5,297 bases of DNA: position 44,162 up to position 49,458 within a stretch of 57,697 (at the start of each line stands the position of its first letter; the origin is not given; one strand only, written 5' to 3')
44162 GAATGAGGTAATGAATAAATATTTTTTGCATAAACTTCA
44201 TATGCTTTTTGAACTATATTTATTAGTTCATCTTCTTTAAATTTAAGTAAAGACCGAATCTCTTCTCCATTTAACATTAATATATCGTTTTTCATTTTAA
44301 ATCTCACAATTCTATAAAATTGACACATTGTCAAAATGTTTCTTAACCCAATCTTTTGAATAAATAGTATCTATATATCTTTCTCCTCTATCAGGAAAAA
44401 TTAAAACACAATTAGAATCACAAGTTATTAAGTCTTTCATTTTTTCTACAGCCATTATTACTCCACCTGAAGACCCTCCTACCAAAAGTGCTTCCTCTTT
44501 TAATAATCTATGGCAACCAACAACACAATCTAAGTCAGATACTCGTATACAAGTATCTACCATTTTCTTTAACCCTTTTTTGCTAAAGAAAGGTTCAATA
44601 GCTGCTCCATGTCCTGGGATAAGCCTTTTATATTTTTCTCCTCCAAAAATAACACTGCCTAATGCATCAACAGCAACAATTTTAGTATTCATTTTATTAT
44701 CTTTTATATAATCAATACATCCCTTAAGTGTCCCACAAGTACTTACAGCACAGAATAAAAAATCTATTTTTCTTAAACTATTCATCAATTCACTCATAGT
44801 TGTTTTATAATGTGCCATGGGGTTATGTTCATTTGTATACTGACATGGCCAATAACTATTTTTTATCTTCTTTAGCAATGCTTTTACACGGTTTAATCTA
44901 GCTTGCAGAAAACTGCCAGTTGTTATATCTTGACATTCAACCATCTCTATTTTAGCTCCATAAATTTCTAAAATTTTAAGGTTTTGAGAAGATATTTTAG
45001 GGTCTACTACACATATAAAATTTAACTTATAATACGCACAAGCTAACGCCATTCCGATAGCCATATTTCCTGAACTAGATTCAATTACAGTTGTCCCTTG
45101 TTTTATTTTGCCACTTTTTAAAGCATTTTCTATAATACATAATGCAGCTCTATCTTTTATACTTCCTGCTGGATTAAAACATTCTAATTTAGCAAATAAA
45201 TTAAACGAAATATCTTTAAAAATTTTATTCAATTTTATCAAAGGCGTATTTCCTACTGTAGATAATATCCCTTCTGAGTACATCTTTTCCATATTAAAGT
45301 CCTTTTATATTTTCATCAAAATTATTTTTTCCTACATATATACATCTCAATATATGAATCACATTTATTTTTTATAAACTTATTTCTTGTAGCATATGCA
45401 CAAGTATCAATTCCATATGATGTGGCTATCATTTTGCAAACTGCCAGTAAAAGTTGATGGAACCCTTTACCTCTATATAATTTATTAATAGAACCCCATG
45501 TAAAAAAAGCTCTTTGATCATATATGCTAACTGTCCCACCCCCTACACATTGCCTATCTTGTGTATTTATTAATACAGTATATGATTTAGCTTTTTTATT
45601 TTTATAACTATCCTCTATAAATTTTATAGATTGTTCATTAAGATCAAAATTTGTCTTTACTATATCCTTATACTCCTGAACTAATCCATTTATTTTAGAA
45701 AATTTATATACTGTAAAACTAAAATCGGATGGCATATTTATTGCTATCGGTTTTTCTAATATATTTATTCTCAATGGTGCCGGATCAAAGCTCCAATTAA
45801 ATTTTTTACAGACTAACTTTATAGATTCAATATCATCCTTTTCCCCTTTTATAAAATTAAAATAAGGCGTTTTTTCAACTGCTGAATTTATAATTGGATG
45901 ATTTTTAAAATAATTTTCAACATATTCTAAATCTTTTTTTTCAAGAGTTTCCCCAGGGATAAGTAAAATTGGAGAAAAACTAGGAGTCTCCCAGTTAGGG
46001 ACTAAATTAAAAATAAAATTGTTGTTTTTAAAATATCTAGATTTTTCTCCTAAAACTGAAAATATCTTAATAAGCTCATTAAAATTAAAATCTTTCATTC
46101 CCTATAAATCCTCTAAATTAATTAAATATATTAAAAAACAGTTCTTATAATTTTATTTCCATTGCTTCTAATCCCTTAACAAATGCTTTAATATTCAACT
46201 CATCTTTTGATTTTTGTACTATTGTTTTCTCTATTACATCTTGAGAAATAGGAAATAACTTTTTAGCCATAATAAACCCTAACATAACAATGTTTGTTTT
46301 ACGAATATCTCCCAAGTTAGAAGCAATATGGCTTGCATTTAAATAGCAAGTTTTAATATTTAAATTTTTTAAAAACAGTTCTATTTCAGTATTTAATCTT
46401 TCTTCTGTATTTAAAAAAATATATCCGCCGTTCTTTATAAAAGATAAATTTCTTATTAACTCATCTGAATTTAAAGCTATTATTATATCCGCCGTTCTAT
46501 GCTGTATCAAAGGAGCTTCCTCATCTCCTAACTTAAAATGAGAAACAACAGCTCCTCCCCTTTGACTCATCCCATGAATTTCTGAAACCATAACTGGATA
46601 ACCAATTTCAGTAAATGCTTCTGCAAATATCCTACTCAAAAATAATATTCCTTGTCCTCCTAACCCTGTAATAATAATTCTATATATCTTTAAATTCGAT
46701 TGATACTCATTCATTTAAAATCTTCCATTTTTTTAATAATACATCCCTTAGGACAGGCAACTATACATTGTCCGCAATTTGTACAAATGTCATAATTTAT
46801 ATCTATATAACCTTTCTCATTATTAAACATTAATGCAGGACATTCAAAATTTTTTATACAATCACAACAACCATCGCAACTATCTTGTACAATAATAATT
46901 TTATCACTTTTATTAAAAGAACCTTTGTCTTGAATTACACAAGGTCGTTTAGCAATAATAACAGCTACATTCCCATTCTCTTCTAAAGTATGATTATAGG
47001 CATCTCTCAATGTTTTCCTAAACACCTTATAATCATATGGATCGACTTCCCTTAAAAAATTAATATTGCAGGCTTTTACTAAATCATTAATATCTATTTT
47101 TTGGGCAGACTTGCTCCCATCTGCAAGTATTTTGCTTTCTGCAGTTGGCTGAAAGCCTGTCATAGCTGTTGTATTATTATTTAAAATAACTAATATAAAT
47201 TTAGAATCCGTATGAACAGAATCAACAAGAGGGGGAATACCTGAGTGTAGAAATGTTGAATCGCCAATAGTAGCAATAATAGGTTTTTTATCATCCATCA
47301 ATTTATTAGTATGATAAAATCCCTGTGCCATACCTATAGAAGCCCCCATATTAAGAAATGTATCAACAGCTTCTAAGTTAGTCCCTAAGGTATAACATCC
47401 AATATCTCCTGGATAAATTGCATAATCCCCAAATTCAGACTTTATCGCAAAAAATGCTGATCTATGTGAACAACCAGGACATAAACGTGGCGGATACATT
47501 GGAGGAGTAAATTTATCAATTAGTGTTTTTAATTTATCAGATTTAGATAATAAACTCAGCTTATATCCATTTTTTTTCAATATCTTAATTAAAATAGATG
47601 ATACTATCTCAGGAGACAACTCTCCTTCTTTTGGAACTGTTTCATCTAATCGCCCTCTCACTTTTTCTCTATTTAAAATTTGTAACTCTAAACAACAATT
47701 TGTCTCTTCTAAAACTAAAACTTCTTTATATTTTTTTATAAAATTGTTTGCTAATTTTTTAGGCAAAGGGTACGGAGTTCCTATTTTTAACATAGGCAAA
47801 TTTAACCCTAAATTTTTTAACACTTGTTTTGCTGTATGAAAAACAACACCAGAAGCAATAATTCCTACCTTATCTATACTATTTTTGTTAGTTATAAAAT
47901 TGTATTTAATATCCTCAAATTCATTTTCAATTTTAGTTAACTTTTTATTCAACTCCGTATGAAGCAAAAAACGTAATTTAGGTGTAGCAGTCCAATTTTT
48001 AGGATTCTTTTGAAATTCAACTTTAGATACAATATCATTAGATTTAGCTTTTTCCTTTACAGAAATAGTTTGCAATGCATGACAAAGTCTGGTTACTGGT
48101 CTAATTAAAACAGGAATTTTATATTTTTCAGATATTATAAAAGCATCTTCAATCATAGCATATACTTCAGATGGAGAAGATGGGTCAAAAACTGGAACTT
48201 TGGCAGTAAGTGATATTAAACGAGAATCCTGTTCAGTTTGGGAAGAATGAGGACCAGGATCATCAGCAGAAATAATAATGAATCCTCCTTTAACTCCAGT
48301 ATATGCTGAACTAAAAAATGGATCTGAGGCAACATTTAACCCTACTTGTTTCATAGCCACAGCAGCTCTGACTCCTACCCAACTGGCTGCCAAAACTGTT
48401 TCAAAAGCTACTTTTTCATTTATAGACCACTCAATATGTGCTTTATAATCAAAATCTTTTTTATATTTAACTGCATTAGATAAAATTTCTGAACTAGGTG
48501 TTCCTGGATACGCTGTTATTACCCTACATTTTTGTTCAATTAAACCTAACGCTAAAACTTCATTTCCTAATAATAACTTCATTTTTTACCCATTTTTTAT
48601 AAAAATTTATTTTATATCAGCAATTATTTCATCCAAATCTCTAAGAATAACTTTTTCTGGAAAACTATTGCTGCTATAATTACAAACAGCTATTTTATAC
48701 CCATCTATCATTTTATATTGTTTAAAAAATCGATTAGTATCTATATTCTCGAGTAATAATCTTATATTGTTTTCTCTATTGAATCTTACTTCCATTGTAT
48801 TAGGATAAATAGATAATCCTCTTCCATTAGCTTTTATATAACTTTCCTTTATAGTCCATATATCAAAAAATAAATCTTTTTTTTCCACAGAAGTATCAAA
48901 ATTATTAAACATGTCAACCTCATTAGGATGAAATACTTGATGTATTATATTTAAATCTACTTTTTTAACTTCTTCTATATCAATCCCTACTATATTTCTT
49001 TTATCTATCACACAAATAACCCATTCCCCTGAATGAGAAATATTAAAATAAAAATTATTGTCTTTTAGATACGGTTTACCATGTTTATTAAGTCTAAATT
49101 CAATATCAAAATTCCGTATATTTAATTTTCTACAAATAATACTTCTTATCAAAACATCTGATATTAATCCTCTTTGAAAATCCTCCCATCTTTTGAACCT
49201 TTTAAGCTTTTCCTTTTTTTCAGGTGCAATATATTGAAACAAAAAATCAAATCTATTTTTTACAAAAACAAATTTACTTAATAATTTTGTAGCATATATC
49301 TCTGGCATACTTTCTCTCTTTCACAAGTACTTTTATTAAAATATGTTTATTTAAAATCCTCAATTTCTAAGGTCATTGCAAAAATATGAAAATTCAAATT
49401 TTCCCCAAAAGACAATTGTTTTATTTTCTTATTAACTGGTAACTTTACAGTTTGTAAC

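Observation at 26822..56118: A ~29 kb NRPS / fatty-acyl / radical-SAM cluster embedded between phage modules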

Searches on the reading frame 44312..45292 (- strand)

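Call 4: search_protein_families(library=pfam, proteins=[window:44312-45292:-])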
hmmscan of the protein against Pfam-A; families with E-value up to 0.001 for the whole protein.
window:44312-45292:- (326 aa): 1 family
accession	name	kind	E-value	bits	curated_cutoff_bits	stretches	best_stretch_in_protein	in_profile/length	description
PF00291.31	PALP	-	5.5e-58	197.1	35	1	11-301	3-295/295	Pyridoxal-phosphate dependent enzyme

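Call 28: search_protein_families(library=ncbifam, max_evalue=0.00001, proteins=[window:44312-45292:-])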
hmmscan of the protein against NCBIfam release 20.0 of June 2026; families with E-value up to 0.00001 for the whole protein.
window:44312-45292:- (326 aa): 29 families (the best 25 are shown)
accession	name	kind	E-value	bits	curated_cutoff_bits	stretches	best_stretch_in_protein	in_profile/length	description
TIGR03945.1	PLP_SbnA_fam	equivalog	2.6e-126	420.8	349.95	1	9-316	1-304/304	2,3-diaminopropionate biosynthesis protein SbnA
TIGR01137.1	cysta_beta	equivalog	1.8e-68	231.3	510.25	1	7-318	3-317/457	cystathionine beta-synthase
TIGR01136.1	cysKM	subfamily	1e-63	215.5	344.15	1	10-309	2-296/299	cysteine synthase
TIGR01139.1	cysK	equivalog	7.3e-60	202.7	350.95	1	11-309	3-295/298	cysteine synthase A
NF007989.0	PRK10717.1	equivalog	5.4e-59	199.9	387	1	5-318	4-324/334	cysteine synthase A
NF053679.1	CysteaSynCapA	equivalog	1.9e-56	191.3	600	1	5-318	6-326/329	cysteate synthase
TIGR01138.1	cysM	equivalog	1.8e-49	168.9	394.2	1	9-309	2-287/290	cysteine synthase B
NF008735.0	PRK11761.1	equivalog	3.1e-48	164.5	413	1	8-309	5-291/296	cysteine synthase CysM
NF052478.1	CystDsulMYC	equivalog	4.7e-23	82.1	600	1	27-319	34-333/354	L-cysteine desulfhydrase Cds1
NF004170.0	PRK05638.1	equivalog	1.7e-14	53.2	421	1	13-118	64-164/442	threonine synthase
NF005292.0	PRK06815.1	equivalog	7.1e-13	48.3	371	1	11-209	17-203/320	threonine/serine dehydratase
NF006390.0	PRK08639.1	equivalog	2.8e-12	46.3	421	1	9-213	19-215/418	threonine ammonia-lyase IlvA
TIGR01127.1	ilvA_1Cterm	equivalog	3.1e-12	46.2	378.75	1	16-212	1-185/380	threonine ammonia-lyase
NF005147.0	PRK06608.1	equivalog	2.9e-11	42.8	380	1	9-193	18-190/339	serine/threonine dehydratase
TIGR02079.1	THD1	equivalog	1.8e-10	40.2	440.55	1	9-213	10-207/410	threonine ammonia-lyase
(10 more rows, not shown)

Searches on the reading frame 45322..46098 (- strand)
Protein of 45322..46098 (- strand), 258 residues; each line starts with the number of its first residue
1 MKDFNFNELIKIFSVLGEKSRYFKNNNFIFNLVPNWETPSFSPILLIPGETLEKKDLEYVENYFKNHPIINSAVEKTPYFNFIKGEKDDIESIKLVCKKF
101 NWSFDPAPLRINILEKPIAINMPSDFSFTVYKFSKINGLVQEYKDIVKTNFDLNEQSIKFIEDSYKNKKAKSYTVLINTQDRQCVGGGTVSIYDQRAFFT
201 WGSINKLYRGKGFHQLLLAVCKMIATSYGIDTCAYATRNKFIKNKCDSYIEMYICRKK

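Call 4: search_protein_families(library=pfam, proteins=[window:45322-46098:-])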
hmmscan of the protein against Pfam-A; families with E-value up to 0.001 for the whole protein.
window:45322-46098:- (258 aa): 0 families

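Call 28: search_protein_families(library=ncbifam, max_evalue=0.00001, proteins=[window:45322-46098:-])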
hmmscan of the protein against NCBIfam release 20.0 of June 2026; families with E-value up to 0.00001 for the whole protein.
window:45322-46098:- (258 aa): 0 families

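Call 46: search_solved_structures(query=window:45322-46098:-, max_evalue=1)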
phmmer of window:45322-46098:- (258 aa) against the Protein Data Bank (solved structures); distinct sequences matched with E-value up to 1: 1.
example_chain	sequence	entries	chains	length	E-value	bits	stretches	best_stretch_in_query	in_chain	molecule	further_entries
4ef1_A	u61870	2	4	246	0.15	14.7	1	46-101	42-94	Pheromone cOB1/lipoprotein, YaeC family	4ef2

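Call 56: search_protein_families(library=phrogs, max_evalue=0.01, proteins=[window:45322-46098:-])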
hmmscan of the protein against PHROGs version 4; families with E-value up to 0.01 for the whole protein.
window:45322-46098:- (258 aa): 0 families

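Call 76: search_protein_families(library=pfam, max_evalue=10, proteins=[window:45322-46098:-])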
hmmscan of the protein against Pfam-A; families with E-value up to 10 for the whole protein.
window:45322-46098:- (258 aa): 1 family
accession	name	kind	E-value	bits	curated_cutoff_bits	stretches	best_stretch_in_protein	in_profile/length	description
PF18861.7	PTP_tm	-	0.072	13.8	26.3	1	132-175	5-48/126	TM proximal of protein tyrosine phosphatase, receptor type J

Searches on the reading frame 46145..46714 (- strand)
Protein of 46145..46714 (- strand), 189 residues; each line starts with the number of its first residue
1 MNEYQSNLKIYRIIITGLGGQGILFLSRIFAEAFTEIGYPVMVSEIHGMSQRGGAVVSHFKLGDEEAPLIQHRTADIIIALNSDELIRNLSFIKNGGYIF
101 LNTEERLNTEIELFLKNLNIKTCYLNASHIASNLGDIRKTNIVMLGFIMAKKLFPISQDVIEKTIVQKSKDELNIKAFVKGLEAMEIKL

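Call 3: search_protein_families(library=pfam, proteins=[window:46145-46714:-])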
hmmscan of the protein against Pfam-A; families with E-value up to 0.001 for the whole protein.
window:46145-46714:- (189 aa): 1 family
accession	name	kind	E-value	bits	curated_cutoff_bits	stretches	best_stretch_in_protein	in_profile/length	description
PF01558.24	POR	-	1.4e-32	113.6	27.4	1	19-183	1-173/173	Pyruvate ferredoxin/flavodoxin oxidoreductase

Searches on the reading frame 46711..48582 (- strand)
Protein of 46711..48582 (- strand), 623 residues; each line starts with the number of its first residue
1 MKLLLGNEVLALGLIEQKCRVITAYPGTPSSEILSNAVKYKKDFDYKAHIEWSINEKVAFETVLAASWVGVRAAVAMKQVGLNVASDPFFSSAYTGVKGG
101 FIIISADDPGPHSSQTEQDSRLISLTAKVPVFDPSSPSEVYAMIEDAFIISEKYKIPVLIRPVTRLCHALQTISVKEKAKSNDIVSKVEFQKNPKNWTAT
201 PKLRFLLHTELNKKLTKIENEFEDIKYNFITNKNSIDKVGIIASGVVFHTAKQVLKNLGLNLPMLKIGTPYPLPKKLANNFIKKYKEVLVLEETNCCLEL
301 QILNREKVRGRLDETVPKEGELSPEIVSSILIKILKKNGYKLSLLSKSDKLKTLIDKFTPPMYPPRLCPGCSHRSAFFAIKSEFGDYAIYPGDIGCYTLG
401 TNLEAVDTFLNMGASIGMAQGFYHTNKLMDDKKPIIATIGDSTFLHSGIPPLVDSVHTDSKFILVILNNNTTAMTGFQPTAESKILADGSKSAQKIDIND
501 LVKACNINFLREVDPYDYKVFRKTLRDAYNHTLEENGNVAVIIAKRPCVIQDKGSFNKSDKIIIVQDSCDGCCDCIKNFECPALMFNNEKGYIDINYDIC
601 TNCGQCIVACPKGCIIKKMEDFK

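Call 3: search_protein_families(library=pfam, proteins=[window:46711-48582:-])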
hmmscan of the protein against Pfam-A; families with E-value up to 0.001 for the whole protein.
window:46711-48582:- (623 aa): 6 families
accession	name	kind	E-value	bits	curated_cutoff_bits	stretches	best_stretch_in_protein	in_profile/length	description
PF01855.24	POR_N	-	2.4e-15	57.3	27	1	14-202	3-194/231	Pyruvate flavodoxin/ferredoxin oxidoreductase, thiamine diP-bdg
PF02775.26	TPP_enzyme_C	-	6.8e-15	55.6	21.9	1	393-531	1-143/151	Thiamine pyrophosphate enzyme, C-terminal TPP binding domain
PF13237.11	Fer4_10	-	9.8e-05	22.7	25.5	1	561-611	1-53/53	4Fe-4S dicluster domain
PF00037.32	Fer4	-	0.00027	21.1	21.1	1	594-615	2-23/24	4Fe-4S binding domain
PF12797.12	Fer4_2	-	0.00053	20.2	24.5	1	593-611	3-21/22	4Fe-4S binding domain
PF12837.12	Fer4_6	-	0.00065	20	25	1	593-615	2-24/24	4Fe-4S binding domain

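Call 28: search_protein_families(library=ncbifam, max_evalue=0.00001, proteins=[window:46711-48582:-])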
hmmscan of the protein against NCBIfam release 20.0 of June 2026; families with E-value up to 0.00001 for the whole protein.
window:46711-48582:- (623 aa): 8 families
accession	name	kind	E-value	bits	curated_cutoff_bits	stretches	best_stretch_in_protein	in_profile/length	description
TIGR03336.1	IOR_alpha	equivalog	4.4e-190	632.9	650.9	1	2-615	3-595/595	indolepyruvate ferredoxin oxidoreductase subunit alpha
NF009589.0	PRK13030.1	subfamily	6.7e-38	130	816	1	22-582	59-655/1170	indolepyruvate ferredoxin oxidoreductase family protein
NF009588.0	PRK13029.1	subfamily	1e-24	86.6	952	1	93-585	142-675/1196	indolepyruvate ferredoxin oxidoreductase family protein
TIGR03710.1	OAFO_sf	subfamily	7.1e-19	67.8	482.75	1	4-76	196-266/561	2-oxoacid:acceptor oxidoreductase subunit alpha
NF006412.0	PRK08659.1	equivalog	1.8e-17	63.6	411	0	2-79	6-81/378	2-oxoacid:acceptor oxidoreductase subunit alpha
NF005507.0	PRK07119.1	subfamily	1e-16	60.8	399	1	3-295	6-308/352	3-methyl-2-oxobutanoate dehydrogenase subunit VorB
NF007206.0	PRK09627.1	equivalog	2.6e-10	39.8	579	0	6-198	8-205/375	2-oxoglutarate synthase subunit alpha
NF040682.1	PorA_Arch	equivalog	2.5e-07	30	550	0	3-92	5-94/387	pyruvate synthase subunit PorA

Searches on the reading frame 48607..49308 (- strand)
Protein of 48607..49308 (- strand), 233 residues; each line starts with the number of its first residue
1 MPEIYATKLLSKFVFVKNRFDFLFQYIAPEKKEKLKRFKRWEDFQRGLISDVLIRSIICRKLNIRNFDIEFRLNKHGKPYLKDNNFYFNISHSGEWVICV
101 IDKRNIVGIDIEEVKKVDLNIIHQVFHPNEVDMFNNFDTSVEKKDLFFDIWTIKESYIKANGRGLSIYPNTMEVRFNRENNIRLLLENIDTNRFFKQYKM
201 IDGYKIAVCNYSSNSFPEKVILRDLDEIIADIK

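Call 3: search_protein_families(library=pfam, proteins=[window:48607-49308:-])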
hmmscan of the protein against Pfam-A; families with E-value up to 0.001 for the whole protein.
window:48607-49308:- (233 aa): 2 families
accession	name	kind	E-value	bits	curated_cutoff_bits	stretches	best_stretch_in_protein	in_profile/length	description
PF01648.25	ACPS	-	5.4e-19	68.7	25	1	107-209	2-111/111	4'-phosphopantetheinyl transferase superfamily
PF22624.1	AASDHPPT_N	-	2.5e-17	63.4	27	1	17-99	7-95/100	4'-phosphopantetheinyl transferase, N-terminal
